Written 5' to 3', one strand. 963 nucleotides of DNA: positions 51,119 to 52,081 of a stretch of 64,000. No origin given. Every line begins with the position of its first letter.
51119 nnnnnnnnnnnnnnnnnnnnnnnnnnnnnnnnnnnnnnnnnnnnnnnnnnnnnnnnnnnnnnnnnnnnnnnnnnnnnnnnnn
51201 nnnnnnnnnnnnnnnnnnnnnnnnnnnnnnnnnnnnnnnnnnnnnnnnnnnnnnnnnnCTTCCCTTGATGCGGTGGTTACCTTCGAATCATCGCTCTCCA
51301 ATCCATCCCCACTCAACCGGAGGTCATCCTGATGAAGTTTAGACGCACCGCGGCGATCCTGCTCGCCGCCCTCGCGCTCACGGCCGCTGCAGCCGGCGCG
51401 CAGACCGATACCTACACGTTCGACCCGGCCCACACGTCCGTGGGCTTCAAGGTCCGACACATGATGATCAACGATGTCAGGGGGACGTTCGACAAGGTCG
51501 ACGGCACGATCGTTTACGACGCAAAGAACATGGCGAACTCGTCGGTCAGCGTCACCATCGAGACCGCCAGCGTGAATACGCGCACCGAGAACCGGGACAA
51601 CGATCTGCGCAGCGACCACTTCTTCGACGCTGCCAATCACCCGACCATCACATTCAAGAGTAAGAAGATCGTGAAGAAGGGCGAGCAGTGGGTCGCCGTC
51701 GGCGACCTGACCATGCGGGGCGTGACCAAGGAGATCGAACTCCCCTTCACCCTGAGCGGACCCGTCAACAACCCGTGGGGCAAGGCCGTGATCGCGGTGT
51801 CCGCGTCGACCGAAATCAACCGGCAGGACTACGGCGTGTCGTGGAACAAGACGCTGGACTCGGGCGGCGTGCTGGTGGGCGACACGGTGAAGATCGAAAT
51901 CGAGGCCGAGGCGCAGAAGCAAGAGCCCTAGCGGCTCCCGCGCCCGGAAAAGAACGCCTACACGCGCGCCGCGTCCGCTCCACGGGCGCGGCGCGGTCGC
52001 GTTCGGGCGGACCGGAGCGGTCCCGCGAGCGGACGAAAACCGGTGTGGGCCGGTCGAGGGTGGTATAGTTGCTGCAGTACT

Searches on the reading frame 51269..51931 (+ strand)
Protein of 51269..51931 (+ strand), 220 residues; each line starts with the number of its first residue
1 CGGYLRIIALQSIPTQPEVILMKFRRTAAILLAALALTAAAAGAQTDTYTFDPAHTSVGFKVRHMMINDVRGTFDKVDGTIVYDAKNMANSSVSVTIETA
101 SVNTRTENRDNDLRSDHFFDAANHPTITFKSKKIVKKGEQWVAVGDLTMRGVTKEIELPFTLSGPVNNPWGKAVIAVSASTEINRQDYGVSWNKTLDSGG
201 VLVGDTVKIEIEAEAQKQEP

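Call 85: search_protein_families(library=pfam, proteins=[window:51269-51931:+], max_evalue=0.00001)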
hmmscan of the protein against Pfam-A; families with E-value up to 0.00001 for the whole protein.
window:51269-51931:+ (220 aa): 1 family
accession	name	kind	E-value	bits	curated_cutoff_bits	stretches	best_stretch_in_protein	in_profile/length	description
PF04264.18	YceI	-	9e-53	179.1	23.7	1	49-215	1-150/150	YceI-like domain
